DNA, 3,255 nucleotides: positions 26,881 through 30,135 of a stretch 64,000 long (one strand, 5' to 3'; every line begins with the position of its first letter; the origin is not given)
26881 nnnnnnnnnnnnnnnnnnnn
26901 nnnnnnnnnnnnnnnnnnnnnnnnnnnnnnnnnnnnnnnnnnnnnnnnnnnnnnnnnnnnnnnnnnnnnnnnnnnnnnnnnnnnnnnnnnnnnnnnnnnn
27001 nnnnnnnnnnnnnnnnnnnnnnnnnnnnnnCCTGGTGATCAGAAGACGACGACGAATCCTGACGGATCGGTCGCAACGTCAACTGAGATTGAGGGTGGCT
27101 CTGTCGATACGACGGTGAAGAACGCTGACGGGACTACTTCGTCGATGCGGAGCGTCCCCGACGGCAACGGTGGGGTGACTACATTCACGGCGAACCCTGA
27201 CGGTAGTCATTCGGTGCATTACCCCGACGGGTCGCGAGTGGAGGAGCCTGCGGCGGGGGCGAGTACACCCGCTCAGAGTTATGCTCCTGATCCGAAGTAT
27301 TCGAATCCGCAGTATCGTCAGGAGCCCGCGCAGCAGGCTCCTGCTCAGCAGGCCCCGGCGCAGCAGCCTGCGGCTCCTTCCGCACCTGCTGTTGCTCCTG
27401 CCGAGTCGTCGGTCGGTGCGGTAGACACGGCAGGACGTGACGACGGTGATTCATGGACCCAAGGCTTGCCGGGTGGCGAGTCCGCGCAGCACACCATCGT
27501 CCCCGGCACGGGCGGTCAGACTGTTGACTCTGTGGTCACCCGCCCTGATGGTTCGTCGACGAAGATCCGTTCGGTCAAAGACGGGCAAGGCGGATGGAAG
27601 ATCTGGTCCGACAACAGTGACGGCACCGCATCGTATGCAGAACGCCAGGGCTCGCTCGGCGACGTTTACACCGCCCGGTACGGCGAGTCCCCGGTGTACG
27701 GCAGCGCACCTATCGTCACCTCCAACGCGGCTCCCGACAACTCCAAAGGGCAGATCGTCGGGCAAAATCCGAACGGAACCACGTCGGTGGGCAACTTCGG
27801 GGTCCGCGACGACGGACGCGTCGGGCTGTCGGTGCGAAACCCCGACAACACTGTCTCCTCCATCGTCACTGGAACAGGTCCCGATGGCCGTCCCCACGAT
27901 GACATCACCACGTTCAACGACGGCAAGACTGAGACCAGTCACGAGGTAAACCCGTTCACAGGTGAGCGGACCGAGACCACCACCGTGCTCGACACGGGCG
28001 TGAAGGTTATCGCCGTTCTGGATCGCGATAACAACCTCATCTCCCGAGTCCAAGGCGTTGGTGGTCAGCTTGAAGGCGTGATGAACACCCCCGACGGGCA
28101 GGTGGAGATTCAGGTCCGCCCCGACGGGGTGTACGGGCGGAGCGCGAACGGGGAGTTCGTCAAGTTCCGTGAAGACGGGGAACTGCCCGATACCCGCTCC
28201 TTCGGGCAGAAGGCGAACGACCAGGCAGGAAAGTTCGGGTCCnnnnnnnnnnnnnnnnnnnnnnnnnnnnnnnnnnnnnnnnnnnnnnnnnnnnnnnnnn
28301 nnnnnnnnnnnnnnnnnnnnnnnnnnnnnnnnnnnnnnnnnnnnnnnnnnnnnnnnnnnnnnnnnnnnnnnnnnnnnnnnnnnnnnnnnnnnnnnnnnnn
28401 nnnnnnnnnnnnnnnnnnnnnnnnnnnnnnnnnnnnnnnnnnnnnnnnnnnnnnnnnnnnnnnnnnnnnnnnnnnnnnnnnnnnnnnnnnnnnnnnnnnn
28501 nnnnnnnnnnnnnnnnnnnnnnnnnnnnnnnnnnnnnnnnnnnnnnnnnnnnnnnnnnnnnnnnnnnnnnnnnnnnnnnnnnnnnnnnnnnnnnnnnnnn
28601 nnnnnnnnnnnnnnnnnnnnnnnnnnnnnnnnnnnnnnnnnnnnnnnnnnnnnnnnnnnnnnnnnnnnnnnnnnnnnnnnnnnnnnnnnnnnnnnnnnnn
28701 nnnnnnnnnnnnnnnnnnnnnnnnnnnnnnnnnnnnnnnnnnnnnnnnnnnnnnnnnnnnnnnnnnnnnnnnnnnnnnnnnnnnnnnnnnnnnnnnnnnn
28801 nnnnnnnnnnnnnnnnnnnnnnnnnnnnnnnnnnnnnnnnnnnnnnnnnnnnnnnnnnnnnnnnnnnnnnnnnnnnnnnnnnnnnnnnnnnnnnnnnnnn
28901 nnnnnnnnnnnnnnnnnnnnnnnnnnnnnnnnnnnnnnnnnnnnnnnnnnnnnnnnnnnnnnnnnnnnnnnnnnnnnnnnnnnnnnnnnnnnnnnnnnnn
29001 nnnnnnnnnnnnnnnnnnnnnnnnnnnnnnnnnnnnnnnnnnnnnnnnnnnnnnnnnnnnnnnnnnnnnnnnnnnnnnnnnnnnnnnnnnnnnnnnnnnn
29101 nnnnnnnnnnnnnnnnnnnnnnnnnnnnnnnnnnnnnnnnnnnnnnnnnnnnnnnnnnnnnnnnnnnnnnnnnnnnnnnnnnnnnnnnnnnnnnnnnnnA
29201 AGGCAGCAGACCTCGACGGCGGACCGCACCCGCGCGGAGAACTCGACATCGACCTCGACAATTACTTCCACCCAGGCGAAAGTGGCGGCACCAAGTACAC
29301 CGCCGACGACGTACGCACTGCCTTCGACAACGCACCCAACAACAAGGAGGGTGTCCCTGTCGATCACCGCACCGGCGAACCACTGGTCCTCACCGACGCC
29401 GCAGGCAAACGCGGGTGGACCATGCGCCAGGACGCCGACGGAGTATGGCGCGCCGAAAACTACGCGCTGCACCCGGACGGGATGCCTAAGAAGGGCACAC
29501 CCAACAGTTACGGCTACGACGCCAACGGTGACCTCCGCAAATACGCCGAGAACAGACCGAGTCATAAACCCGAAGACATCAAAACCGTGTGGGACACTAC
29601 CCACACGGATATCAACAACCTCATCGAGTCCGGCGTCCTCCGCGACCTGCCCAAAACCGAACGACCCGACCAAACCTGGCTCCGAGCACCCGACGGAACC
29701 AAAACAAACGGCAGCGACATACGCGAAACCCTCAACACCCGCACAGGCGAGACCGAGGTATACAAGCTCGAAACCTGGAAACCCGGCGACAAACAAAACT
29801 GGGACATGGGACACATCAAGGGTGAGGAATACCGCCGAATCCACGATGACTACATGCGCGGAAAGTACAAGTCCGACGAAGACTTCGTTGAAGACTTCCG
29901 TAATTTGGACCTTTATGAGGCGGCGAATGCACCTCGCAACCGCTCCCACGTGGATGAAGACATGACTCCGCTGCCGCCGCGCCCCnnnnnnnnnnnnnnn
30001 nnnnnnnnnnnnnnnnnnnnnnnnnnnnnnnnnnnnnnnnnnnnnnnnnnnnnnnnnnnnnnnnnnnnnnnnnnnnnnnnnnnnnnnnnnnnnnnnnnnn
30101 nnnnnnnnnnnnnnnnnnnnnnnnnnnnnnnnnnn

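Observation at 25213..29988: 1591-aa modular toxin: novel N-terminal helical domain, degenerate YD/RHS-like PDGS repeats, PRAEAPA linker, GH-E-like HNH C-terminus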

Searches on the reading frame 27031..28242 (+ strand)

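Call 13: search_protein_families(library=pfam, proteins=[window:27031-28242:+], max_evalue=5)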
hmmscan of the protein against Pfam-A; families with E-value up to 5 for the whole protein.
window:27031-28242:+ (404 aa): 1 family
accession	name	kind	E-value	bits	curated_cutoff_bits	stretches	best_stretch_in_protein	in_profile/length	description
PF13388.11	DUF4106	-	0.5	10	27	1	48-116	185-251/431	Protein of unknown function (DUF4106)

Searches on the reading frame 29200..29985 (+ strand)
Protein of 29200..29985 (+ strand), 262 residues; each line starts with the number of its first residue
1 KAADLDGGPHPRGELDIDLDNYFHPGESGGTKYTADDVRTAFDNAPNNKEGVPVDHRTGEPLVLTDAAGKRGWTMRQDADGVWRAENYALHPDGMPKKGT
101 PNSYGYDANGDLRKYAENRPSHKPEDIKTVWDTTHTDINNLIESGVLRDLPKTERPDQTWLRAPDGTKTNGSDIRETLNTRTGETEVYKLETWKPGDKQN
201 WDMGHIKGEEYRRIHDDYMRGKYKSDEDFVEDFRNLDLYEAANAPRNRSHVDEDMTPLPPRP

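Call 13: search_protein_families(library=pfam, proteins=[window:29200-29985:+], max_evalue=5)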
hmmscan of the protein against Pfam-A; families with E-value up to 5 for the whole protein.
window:29200-29985:+ (262 aa): 1 family
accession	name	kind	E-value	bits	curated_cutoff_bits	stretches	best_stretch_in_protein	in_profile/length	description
PF14410.12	GH-E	-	1.9e-11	44.9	25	1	196-250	12-65/68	HNH/ENDO VII superfamily nuclease with conserved GHE residues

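Call 57: search_solved_structures(query=window:29230-29985:+, max_evalue=10, show_alignments=3)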
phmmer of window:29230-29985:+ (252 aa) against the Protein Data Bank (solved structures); distinct sequences matched with E-value up to 10: 2.
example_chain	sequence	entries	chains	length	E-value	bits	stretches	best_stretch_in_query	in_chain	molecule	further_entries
6d63_A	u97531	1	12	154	0.37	13.3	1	83-159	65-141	atzH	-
6bjt_A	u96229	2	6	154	0.52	12.8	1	83-159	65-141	DUF4440 domain-containing protein | AtzH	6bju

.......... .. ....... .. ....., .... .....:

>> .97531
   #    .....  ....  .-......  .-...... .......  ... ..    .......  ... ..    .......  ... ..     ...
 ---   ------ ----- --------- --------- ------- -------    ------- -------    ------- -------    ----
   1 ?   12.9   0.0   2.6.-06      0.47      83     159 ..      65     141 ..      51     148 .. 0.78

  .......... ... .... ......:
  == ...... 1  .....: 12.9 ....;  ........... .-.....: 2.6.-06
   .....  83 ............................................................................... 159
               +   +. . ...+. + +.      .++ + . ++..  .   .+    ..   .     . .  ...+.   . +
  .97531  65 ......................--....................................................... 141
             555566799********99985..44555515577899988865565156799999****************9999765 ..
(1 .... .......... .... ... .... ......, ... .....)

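Call 60: predict_structure(alignment_id=A4)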
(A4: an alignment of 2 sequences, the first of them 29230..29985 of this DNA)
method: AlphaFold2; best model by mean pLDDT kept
length: 252 residues; sequences in the alignment: 2
mean_pLDDT: 53.1   pTM: 0.39
mean pLDDT of the five models: 53.1, 43.6, 36.9, 34.1, 32.2
residues with pLDDT >= 90: 0; 70-90: 26; 50-70: 134; < 50: 92
segments of 3 or more residues with pLDDT < 50: 1-4, 35-37, 57-61, 77-93, 106-118, 156-158, 185-199, 227-252
pLDDT, mean of each block of 10 residues (from residue 1): 49 57 68 56 60 54 52 47 40 49 50 44 56 68 66 54 72 71 50 40 61 67 51 24 25 31
secondary structure, 60 per line:
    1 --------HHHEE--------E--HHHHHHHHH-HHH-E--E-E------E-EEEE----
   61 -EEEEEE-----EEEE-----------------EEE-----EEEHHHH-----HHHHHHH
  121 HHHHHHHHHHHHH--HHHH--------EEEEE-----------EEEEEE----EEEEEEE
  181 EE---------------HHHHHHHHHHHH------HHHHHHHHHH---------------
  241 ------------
elements in order: H25-33 E53-56 E62-67 E73-76 E94-96 E102-104 H105-108 H114-133 H136-139 E148-152 E164-169 E174-182 H198-209 H216-225
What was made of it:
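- On Tox-GH-E / Pfam PF14410: AF2 mean pLDDT 53, and 24-67 over the core (call 60).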

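Call 64: fold_search(model_id=the predicted structure, library=pdb)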
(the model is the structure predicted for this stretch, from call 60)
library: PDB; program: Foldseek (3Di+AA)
matches with E <= 10: 187; with E <= 0.001: 0
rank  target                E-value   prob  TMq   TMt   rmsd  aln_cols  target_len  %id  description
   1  9efk_AA               4.2e-01  0.09  0.13  0.16  15.8       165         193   15  Cryo-EM structure of the portal-tail complex of LME-1 phage (released 2025-04-16)
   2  7yff_B                5.0e-01  0.06  0.11  0.04  15.7       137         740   12  Structure of GluN1a-GluN2D NMDA receptor in complex with agonist glycine and competitive antagonist CPP. (released 2023-04-12)
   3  8e92_D                6.3e-01  0.05  0.12  0.07  16.0       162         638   14  D-cycloserine and glutamate bound Human GluN1a-GluN2C NMDA receptor in intact conformation (released 2022-12-07)
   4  9s6c_C                1.3e+00  0.04  0.13  0.11  14.9       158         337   16  B12 Binding protein - BtuK1 (released 2025-09-17)
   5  5csk_A                1.6e+00  0.02  0.11  0.02  16.6       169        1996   15  Crystal structure of yeast acetyl-CoA carboxylase, unbiotinylated (released 2015-10-28)
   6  6zqb_JA               1.9e+00  0.01  0.10  0.05  22.6       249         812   14  Cryo-EM structure of the 90S pre-ribosome from Saccharomyces cerevisiae, state B2 (released 2020-09-23)
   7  6zu5_SE0              2.3e+00  0.06  0.10  0.10  10.8        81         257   11  Structure of the Paranosema locustae ribosome in complex with Lso2 (released 2020-11-04)
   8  8e92_B                2.3e+00  0.02  0.11  0.05  16.9       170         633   12  D-cycloserine and glutamate bound Human GluN1a-GluN2C NMDA receptor in intact conformation (released 2022-12-07)
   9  9bct_A                2.4e+00  0.03  0.13  0.05  18.8       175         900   14  Cryo-EM structure of Thermococcus kodakarensis FttA-dependent transcription pre-termination complex containing 44 nt R (released 2024-07-31)
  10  9ghd_V                2.9e+00  0.04  0.14  0.16  12.9        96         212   10  Escherichia coli 70S ribosome in complex with Staphylococcus aureus FusB-EF-G (FusB-EF-G-70S*) (released 2025-03-26)
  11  8yqt_C                2.9e+00  0.03  0.12  0.10  12.1       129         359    7  African swine fever virus RNA Polymerase-M1249L complex2 (released 2024-11-06)
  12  4chj                  2.9e+00  0.02  0.10  0.17  15.4       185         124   10  Structure of Inner Membrane Complex (IMC) Sub-compartment Protein 3 (ISP3) from Toxoplasma gondii (released 2014-04-09)
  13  8es4_C                2.9e+00  0.02  0.11  0.13  19.1       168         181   12  Focused reconstruction of HRP29 tail (released 2023-10-18)
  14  6mmj_B                2.9e+00  0.01  0.11  0.04  20.8       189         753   10  Diheteromeric NMDA receptor GluN1/GluN2A in the 'Super-Splayed' conformation, in complex with glycine and glutamate, i (released 2018-11-28)
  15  4bra_A                3.2e+00  0.11  0.13  0.09  10.1        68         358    9  Legionella pneumophila NTPDase1 crystal form II, closed, Mg AMPPNP complex (released 2013-07-17)
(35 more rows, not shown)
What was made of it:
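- Tried and rejected: Mean pLDDT was 53, and Foldseek returned noise (calls 60, 64).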
